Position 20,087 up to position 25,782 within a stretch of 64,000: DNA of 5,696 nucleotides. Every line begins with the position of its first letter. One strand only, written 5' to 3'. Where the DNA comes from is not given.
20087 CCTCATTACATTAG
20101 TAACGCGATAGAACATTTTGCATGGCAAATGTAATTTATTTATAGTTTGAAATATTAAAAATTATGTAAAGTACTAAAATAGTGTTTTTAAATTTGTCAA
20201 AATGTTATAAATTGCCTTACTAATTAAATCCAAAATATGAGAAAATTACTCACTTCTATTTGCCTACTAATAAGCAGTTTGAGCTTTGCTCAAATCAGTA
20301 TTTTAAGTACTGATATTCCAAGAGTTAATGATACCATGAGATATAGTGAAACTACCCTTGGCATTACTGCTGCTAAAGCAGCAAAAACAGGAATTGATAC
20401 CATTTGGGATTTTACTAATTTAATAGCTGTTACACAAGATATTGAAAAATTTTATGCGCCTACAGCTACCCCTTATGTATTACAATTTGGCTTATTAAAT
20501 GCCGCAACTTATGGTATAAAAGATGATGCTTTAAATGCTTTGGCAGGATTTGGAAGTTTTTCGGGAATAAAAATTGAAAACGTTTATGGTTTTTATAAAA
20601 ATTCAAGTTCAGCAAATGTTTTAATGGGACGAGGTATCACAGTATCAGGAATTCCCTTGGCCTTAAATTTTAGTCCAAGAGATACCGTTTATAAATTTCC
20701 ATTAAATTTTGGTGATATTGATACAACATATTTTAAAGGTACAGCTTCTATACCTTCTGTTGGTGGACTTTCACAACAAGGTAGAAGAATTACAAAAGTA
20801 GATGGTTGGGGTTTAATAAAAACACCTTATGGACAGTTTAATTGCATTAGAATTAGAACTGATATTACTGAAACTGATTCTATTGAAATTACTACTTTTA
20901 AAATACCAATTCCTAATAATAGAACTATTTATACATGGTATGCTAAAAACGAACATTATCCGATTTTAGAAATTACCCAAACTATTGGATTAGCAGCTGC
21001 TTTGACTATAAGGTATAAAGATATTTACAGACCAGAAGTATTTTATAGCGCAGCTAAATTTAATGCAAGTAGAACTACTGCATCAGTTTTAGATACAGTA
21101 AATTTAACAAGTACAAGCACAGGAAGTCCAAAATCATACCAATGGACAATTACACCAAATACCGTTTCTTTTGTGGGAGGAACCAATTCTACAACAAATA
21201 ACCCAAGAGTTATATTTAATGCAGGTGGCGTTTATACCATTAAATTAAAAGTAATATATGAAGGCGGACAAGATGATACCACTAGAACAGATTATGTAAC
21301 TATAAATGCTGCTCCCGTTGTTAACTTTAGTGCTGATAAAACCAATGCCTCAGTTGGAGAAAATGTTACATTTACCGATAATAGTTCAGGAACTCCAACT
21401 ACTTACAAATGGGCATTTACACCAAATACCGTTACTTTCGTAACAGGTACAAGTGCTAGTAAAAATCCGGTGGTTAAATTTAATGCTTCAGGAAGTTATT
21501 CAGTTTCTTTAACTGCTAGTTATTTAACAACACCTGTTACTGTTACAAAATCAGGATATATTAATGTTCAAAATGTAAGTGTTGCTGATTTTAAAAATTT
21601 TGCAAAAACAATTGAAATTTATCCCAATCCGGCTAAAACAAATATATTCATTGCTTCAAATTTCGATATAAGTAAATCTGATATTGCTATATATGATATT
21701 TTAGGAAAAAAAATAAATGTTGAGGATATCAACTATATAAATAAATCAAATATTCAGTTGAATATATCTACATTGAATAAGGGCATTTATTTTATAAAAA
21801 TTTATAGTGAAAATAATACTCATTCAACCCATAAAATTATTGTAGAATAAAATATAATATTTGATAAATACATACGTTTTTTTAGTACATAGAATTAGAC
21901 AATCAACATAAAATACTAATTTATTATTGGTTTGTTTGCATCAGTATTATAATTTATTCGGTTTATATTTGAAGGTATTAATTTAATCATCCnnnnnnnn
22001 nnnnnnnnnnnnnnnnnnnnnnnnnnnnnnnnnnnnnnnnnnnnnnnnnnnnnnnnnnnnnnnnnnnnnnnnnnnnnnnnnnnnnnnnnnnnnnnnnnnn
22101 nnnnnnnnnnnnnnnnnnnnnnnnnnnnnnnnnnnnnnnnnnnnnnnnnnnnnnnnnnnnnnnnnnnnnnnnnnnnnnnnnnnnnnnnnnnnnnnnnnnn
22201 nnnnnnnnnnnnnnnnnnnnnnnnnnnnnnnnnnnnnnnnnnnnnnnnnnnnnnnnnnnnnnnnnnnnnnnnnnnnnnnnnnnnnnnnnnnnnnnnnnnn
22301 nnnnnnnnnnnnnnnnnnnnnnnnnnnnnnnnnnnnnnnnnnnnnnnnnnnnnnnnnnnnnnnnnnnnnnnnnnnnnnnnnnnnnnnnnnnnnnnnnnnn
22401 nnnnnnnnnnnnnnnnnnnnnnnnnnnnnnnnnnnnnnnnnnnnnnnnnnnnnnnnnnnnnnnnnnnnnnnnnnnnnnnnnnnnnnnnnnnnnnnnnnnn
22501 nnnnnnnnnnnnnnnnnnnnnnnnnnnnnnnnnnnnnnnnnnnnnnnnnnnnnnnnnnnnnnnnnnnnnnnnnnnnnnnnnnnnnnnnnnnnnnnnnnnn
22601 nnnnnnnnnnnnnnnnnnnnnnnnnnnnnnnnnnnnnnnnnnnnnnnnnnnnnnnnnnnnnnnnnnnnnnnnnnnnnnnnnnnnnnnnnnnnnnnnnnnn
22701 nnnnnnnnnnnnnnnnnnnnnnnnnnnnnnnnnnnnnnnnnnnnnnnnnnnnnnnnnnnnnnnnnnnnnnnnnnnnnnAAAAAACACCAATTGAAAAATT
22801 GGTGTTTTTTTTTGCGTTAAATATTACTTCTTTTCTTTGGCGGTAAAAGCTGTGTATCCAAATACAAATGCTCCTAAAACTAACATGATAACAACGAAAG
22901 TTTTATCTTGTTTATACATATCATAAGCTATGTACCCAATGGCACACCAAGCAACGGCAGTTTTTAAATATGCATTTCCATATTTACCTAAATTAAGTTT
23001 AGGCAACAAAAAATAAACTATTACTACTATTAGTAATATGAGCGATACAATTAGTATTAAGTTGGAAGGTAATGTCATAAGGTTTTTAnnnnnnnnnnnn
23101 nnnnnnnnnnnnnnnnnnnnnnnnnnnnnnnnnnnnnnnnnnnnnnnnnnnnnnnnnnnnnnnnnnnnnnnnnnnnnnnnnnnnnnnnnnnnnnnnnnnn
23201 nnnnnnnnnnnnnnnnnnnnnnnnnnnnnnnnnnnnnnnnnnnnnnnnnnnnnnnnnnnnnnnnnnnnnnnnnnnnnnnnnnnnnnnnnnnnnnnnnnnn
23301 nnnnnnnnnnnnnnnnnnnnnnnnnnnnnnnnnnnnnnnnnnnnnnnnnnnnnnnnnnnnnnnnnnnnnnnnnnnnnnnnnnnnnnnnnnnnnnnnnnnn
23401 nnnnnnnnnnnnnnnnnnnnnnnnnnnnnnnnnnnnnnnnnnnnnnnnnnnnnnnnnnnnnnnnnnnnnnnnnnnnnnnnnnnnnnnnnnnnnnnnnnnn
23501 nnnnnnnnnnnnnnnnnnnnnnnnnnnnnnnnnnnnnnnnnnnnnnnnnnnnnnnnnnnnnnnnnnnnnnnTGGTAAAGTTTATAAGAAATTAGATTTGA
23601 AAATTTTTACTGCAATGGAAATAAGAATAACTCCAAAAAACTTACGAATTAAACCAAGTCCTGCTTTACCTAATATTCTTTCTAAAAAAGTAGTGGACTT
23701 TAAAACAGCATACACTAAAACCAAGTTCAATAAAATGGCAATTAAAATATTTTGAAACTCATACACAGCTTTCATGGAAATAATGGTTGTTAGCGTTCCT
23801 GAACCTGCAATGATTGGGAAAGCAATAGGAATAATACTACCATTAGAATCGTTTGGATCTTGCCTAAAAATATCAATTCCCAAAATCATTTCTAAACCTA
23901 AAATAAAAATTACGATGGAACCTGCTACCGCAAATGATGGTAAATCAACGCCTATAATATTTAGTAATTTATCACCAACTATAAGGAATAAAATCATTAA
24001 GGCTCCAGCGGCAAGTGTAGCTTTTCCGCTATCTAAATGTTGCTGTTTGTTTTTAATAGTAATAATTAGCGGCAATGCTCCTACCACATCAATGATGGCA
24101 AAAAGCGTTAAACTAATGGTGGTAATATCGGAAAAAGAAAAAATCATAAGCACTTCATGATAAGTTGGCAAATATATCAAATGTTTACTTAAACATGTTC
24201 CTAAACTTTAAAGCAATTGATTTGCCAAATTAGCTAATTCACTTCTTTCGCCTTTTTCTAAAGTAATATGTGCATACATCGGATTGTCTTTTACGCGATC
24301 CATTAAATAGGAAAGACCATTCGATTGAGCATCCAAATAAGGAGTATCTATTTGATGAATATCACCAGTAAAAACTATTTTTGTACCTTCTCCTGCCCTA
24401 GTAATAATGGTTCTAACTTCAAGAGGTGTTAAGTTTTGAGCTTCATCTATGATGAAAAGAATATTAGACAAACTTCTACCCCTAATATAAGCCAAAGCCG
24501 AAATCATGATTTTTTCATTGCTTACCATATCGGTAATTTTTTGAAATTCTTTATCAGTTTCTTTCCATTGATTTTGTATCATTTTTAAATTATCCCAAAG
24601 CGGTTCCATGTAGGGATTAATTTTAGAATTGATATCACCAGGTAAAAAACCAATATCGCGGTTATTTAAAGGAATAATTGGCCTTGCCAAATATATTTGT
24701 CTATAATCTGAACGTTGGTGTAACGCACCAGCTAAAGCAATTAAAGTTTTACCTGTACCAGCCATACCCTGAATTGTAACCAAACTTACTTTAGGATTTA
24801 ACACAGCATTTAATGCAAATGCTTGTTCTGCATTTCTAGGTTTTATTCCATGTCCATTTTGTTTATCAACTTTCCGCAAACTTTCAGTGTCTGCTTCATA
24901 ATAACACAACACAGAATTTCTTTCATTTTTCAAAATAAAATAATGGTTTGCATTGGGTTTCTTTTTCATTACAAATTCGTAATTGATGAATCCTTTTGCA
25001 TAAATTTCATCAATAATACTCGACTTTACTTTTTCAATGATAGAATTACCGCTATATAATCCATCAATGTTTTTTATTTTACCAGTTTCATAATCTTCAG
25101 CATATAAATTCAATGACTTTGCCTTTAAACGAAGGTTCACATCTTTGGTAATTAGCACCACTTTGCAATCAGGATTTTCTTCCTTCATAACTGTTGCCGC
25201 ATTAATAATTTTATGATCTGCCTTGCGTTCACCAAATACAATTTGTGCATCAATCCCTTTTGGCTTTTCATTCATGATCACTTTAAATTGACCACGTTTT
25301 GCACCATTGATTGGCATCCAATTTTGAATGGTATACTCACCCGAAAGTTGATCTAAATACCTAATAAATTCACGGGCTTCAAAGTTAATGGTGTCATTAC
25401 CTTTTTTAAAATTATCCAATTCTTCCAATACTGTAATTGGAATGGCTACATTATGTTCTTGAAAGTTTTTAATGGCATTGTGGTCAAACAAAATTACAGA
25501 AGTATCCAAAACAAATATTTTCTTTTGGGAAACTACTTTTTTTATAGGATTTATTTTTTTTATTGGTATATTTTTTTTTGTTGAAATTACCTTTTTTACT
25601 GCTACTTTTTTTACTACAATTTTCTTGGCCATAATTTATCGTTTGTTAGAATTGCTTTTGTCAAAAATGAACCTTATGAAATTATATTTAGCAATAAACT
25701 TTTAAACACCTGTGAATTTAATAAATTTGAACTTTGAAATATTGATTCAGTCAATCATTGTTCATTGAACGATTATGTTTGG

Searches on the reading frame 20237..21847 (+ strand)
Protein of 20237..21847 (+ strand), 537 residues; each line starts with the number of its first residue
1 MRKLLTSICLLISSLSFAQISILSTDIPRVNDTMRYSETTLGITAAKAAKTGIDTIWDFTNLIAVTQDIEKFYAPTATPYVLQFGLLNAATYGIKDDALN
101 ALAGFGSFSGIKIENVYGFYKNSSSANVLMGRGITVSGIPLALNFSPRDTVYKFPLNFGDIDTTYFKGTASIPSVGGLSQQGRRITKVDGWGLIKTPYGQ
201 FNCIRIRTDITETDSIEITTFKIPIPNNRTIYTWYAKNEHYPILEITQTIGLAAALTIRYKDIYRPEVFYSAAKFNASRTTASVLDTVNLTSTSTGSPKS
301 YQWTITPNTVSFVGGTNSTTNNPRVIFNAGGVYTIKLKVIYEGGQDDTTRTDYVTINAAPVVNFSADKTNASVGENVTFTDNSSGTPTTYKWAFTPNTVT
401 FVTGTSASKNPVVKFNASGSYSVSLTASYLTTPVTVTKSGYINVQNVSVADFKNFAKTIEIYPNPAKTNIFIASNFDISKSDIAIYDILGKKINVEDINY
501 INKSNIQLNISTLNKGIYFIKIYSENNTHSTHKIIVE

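Call 85: search_protein_families(library=pfam, proteins=[window:20237-21847:+], max_evalue=0.00001)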
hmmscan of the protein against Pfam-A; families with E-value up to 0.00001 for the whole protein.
window:20237-21847:+ (537 aa): 3 families
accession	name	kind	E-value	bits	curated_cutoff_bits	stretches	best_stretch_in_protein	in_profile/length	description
PF18962.6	Por_Secre_tail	-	1.4e-15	57.8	27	1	461-536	1-75/75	Secretion system C-terminal sorting domain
PF18911.6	PKD_4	-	4.9e-13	49.4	27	1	357-428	1-69/85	PKD domain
PF00801.26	PKD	-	3.3e-09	37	23.5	1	363-428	3-66/80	PKD domain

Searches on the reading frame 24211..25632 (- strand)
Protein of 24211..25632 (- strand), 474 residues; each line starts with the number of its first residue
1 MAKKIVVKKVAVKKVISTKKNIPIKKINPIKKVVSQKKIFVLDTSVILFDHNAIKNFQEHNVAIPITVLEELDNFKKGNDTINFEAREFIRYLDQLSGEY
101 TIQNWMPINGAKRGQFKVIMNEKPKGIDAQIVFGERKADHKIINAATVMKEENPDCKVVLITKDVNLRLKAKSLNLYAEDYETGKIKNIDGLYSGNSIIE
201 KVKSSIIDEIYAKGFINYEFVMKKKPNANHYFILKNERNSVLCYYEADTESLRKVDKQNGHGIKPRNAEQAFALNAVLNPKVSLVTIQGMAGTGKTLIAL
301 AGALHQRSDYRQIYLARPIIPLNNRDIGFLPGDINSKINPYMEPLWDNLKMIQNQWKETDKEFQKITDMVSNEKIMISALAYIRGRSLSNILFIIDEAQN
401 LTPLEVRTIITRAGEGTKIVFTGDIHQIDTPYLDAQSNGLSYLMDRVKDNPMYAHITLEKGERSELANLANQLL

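Call 85: search_protein_families(library=pfam, proteins=[window:24211-25632:-], max_evalue=0.00001)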
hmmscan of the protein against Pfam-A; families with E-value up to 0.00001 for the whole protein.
window:24211-25632:- (474 aa): 3 families
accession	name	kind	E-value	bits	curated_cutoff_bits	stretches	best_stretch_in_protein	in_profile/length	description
PF02562.22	PhoH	-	1.8e-46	158.7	27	1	263-461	2-189/205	PhoH-like protein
PF13638.12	PIN_4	-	2.2e-33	115.8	21.9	1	40-182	1-132/132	PIN domain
PF13604.12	AAA_30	-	1.4e-08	35.2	27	0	267-311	3-48/191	AAA domain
